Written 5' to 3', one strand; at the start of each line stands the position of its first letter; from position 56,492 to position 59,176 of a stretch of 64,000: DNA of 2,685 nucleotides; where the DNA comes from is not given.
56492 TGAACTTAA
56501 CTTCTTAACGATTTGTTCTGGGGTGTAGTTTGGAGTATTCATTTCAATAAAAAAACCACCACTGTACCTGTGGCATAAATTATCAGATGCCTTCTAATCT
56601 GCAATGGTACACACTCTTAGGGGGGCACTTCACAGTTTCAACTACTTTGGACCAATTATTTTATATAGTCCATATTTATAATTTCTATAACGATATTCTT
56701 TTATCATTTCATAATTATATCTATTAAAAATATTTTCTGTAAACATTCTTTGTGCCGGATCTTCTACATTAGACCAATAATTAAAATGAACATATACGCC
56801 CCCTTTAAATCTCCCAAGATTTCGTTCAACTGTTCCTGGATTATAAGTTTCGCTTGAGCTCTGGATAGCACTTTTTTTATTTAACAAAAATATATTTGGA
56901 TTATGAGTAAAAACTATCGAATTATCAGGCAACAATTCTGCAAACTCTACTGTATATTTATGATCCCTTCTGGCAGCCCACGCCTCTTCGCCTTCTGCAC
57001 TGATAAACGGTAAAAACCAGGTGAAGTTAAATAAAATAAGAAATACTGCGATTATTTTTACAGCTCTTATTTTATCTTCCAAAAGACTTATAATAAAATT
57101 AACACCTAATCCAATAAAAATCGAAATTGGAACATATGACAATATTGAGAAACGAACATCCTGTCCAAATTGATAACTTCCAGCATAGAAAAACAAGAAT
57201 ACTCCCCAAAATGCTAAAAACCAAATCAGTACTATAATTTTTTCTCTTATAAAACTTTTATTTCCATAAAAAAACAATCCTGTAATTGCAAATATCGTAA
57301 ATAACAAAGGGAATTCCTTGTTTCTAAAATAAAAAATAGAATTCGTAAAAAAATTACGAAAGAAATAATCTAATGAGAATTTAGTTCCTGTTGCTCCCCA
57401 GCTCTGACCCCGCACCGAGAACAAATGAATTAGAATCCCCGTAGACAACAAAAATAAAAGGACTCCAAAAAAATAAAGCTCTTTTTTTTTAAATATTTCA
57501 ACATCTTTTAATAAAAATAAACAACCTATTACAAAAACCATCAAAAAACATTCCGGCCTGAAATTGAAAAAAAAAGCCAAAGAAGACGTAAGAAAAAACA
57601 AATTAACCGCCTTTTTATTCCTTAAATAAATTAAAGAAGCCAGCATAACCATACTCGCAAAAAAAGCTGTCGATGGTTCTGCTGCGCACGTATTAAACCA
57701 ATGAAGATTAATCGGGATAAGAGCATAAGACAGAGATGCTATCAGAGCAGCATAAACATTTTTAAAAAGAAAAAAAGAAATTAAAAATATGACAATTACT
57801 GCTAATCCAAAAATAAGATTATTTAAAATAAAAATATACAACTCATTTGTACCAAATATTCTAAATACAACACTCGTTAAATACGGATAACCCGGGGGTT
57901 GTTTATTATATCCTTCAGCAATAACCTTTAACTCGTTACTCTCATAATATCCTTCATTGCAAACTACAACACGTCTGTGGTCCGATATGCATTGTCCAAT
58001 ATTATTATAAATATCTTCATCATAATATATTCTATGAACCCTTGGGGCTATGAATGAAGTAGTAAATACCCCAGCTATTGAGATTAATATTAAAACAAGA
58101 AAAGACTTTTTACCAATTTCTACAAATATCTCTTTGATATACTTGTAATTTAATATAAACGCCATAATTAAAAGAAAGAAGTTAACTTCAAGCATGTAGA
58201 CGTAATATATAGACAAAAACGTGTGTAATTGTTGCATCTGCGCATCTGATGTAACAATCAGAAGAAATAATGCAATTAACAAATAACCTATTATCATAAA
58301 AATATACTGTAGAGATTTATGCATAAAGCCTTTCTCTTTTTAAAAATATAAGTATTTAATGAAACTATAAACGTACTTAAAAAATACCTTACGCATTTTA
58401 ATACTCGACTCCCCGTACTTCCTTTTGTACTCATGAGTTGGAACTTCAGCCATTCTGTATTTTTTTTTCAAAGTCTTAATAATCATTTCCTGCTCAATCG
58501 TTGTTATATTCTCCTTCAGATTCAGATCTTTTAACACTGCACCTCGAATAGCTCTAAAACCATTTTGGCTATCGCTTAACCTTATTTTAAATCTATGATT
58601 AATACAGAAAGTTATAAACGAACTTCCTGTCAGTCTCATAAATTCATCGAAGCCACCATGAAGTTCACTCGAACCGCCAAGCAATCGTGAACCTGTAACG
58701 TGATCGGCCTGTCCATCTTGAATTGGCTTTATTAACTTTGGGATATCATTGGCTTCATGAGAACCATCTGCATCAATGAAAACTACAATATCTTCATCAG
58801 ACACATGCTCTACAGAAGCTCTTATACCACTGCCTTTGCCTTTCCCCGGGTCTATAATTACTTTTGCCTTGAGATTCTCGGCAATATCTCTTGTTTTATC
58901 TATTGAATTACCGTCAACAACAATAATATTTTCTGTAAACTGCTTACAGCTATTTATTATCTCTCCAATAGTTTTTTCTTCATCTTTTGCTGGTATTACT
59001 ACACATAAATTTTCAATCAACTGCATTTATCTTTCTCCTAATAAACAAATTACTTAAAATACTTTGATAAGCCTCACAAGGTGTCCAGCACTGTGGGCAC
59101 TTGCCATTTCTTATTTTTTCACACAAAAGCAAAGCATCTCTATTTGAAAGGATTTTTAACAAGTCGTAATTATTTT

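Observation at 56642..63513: AT-rich five-gene island next to the flagellin locus: carbamoyltransferase, GT-C, radical-SAM/SPASM, polyprenol-P-sugar-synthase-like GT2, GT-C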

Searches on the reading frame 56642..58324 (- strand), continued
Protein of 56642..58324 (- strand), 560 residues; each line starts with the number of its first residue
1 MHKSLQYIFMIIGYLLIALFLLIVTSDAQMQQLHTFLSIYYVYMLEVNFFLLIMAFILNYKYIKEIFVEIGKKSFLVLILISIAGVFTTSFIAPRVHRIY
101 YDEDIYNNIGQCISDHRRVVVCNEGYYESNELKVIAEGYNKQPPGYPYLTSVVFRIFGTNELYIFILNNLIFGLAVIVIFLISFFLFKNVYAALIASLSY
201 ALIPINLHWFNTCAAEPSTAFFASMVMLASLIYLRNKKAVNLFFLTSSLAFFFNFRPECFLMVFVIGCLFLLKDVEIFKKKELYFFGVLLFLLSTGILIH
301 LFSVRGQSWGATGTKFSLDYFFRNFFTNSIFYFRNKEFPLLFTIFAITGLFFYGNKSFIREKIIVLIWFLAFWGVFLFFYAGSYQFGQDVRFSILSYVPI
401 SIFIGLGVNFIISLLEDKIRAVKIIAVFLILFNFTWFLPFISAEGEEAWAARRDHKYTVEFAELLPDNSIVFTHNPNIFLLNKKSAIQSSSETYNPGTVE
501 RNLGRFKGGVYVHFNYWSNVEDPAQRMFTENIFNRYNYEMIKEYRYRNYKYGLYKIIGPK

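Call 90: search_protein_families(library=pfam, proteins=[L029:7232-7924:+, L052:7457-8098:+, L079:7308-7952:+, L033:7186-7908:+, L029:11808-12497:-, L052:11983-12675:-, L079:11544-12230:-, L073:12285-12971:+, L079:5129-7237:+, L052:3957-6260:+], max_evalue=0.001)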
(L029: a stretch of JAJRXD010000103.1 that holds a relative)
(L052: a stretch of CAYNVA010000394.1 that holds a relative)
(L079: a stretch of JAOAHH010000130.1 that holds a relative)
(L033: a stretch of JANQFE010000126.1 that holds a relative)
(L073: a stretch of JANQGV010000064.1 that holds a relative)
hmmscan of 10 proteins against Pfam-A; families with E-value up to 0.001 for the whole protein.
L029:7232-7924:+ (230 aa): 1 family
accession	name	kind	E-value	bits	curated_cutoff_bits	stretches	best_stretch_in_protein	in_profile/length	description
PF00596.27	Aldolase_II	-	6.6e-52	176.5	22.2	1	23-197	3-183/183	Class II Aldolase and Adducin N-terminal domain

L052:7457-8098:+ (213 aa): 1 family
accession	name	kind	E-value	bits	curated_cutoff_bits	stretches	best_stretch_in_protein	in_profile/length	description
PF00596.27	Aldolase_II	-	8.3e-51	172.9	22.2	1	9-184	2-183/183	Class II Aldolase and Adducin N-terminal domain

L079:7308-7952:+ (214 aa): 1 family
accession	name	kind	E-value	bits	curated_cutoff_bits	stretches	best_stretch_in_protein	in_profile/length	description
PF00596.27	Aldolase_II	-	1.5e-55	188.3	22.2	1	7-180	1-181/183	Class II Aldolase and Adducin N-terminal domain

L033:7186-7908:+ (240 aa): 1 family
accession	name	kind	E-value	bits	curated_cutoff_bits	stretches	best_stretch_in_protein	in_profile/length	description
PF00596.27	Aldolase_II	-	1.6e-49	168.8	22.2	1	37-212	3-183/183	Class II Aldolase and Adducin N-terminal domain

L029:11808-12497:- (229 aa): 1 family
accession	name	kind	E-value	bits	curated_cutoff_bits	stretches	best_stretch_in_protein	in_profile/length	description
PF13677.11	MotB_plug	-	1.4e-06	28.2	24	1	32-61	11-40/58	Membrane MotB of proton-channel complex MotA/MotB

L052:11983-12675:- (230 aa): 1 family
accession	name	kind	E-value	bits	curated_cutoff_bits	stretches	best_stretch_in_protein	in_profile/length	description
PF13189.12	Cytidylate_kin2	-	1.9e-26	93.8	28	1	37-189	2-160/176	Cytidylate kinase-like family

L079:11544-12230:- (228 aa): 1 family
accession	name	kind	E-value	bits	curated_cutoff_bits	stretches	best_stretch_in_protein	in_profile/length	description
PF13189.12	Cytidylate_kin2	-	9.8e-31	107.7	28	1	35-205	1-175/176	Cytidylate kinase-like family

L073:12285-12971:+ (228 aa): 1 family
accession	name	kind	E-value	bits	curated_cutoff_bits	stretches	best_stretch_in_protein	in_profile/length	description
PF14329.11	DUF4386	-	7.8e-36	124.4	27.6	1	10-214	1-210/210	Domain of unknown function (DUF4386)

L079:5129-7237:+ (702 aa): 8 families
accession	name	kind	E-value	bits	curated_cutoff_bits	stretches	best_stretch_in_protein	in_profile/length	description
PF02518.31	HATPase_c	-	1.1e-26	93.9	26.4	1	456-561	2-110/111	Histidine kinase-, DNA gyrase B-, and HSP90-like ATPase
PF00072.30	Response_reg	-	1.2e-24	87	30.2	1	582-690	1-109/111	Response regulator receiver domain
PF01590.32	GAF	-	1.3e-11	45.5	22.4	1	52-188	1-127/133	GAF domain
PF13185.12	GAF_2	-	7.9e-11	42.8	28.6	1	62-188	13-129/136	GAF domain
PF13426.13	PAS_9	-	6.6e-09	36.4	27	1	217-315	3-103/103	PAS domain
PF13188.13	PAS_8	-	1e-08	35.2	21.8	1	206-261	2-55/65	PAS domain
PF00989.32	PAS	-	5.5e-06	26.8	22.6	1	206-302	2-100/113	PAS fold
PF13492.12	GAF_3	-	5.4e-05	24.1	27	1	68-188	17-121/129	GAF domain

L052:3957-6260:+ (767 aa): 3 families
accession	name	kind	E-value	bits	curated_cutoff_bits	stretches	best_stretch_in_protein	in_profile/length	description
PF13692.12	Glyco_trans_1_4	-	9.2e-20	71.8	27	1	198-352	1-142/142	Glycosyl transferases group 1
PF00534.26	Glycos_transf_1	-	4.2e-18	65.9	26.4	1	194-364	10-170/172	Glycosyl transferases group 1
PF13439.12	Glyco_transf_4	-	2.4e-10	41.1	28.5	1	26-179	3-167/170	Glycosyltransferase Family 4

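Call 91: search_protein_representatives(alignment_id=A2)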
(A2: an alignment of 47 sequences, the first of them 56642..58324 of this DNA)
Query: 47 sequences, 565 profile positions. Proteins with E-value up to 0.001 (for the whole library): 2984; up to 1e-10: 1348; up to 1e-30: 547. The best 150 are listed.
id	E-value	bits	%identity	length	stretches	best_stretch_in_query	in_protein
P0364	4.3e-218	741.8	-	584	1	3-560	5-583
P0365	6.0e-215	731.4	-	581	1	3-559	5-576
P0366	1.4e-214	730.2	-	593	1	6-560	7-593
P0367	9.2e-202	687.9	-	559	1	8-563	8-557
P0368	1.3e-198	677.5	-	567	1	5-563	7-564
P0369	4.3e-198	675.8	-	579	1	12-562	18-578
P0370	2.1e-194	663.6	-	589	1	10-561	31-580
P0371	3.5e-190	649.6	-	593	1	3-560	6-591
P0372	1.2e-187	641.3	-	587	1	6-560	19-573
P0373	8.5e-185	631.9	-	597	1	12-559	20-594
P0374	1.3e-178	611.5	-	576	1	13-562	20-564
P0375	3.7e-178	609.9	-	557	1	12-558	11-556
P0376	2.8e-176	603.8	-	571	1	13-559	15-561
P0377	7.1e-171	585.9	-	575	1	9-562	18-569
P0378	1.4e-170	585.0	-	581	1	9-562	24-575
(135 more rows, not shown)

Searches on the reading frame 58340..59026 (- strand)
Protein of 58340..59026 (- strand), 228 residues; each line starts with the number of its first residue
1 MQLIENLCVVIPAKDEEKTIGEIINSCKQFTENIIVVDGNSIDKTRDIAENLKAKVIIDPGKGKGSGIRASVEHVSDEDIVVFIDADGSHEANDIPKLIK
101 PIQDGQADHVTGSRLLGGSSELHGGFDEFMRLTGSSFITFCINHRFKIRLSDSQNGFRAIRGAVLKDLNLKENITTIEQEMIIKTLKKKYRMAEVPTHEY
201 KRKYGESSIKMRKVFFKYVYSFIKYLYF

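Call 3: search_protein_families(library=pfam, proteins=[window:58340-59026:-], max_evalue=0.01)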
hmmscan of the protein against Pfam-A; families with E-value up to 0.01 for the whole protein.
window:58340-59026:- (228 aa): 4 families
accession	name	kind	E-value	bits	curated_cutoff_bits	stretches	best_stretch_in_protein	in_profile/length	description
PF00535.33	Glycos_transf_2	-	4.9e-24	85.6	23.3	1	8-167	1-166/168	Glycosyl transferase family 2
PF12804.13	NTP_transf_3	-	0.0002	22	27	1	17-105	24-114/160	MobA-like NTP transferase domain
PF13641.12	Glyco_tranf_2_3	-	0.0016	18.9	27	1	7-114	3-123/230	Glycosyltransferase like family 2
PF13704.12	Glyco_tranf_2_4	-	0.0036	18.2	27.5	0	14-87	1-81/98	Glycosyl transferase family 2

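Call 4: search_protein_families(library=ncbifam, proteins=[window:58340-59026:-], max_evalue=0.01)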
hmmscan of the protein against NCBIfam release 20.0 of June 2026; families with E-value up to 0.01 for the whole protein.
window:58340-59026:- (228 aa): 12 families
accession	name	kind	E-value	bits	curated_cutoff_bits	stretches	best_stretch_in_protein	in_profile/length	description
TIGR04182.1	glyco_TIGR04182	equivalog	3e-44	151.6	325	1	7-211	2-201/293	S-layer glycoprotein N-glycosyltransferase AglJ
NF058614.1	PPMAGASynPpgS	equivalog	9.6e-23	80.8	370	1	8-205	3-202/226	polyprenyl-phospho-N-acetylgalactosaminyl synthase PpgS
NF041391.1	DPhHxTase_Halo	equivalog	2.9e-21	75.5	375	1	14-209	4-192/213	dolichyl-phosphate hexose transferase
NF010496.0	PRK13915.1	equivalog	2.1e-14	53.4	262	1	6-102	32-142/307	glucosyl-3-phosphoglycerate synthase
TIGR04283.1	glyco_like_mftF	equivalog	1.6e-12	47.5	182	1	7-102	1-97/221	TIGR04283 family arsenosugar biosynthesis glycosyltransferase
NF007986.1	PRK10714.1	equivalog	7e-10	38.4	529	1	3-215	4-216/316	undecaprenyl-phosphate 4-deoxy-4-formamido-L-arabinose transferase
TIGR03469.1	HpnB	hypoth_equivalog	7.4e-06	25.2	379.25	1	6-55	45-98/386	hopene-associated glycosyltransferase HpnB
TIGR03965.1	mycofact_glyco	equivalog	1.2e-05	24.4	280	1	6-110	75-187/467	mycofactocin biosynthesis glycosyltransferase MftF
TIGR03937.1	PgaC_IcaA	equivalog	1.8e-05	23.9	422.3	1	4-112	44-161/407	poly-beta-1,6-N-acetyl-D-glucosamine synthase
TIGR04195.1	S_glycosyl_SunS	equivalog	6.9e-05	21.8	350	1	13-91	65-144/421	SunS family peptide S-glycosyltransferase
NF047683.1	TeichurnBiosyTuaG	equivalog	0.0033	17.1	400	1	5-103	6-112/252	teichuronic acid biosynthesis protein TuaG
NF053846.1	glyco_with_XrtP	equivalog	0.0064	15.2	520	0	9-54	45-92/440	XrtP-associated glycosyltransferase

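Call 15: search_solved_structures(query=window:58340-59026:-, max_evalue=0.001)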
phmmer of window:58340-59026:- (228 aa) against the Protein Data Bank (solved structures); distinct sequences matched with E-value up to 0.001: 11.
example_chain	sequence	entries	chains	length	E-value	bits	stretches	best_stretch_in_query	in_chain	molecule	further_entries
5mlz_A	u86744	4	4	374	4.5e-13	52.6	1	7-224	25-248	Dolichol monophosphate mannose synthase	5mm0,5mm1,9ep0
9hwj_A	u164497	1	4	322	1.2e-06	31.5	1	4-214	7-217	Undecaprenyl-phosphate 4-deoxy-4-formamido-L-arabinose transferase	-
3ckj_A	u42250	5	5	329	6.4e-06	29.2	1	7-112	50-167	Putative uncharacterized protein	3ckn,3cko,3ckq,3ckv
9bhc_C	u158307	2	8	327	7.2e-06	29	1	4-214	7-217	Undecaprenyl-phosphate 4-deoxy-4-formamido-L-arabinose transferase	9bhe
8vxh_A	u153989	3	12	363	9.7e-06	28.6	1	4-214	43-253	Undecaprenyl-phosphate 4-deoxy-4-formamido-L-arabinose transferase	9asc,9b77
7pdo_A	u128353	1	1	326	2.6e-05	27.2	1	7-125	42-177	Glucosyl-3-phosphoglycerate synthase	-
7p5l_A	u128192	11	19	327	2.6e-05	27.2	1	7-125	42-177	Glucosyl-3-phosphoglycerate synthase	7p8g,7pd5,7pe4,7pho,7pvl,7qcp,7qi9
22ao_A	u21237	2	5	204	0.00021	24.3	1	7-106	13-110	GmaR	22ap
4y6n_A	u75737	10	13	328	0.00088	22.2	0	7-107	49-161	Glucosyl-3-phosphoglycerate synthase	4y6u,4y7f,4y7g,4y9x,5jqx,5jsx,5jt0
4ddz_A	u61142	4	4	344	0.00091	22.2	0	7-107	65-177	GLUCOSYL-3-PHOSPHOGLYCERATE SYNTHASE (GpgS) | Glucosyl-3-phosphoglycerate synthase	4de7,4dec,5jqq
3e25_A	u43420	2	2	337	0.00093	22.1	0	7-107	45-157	Putative uncharacterized protein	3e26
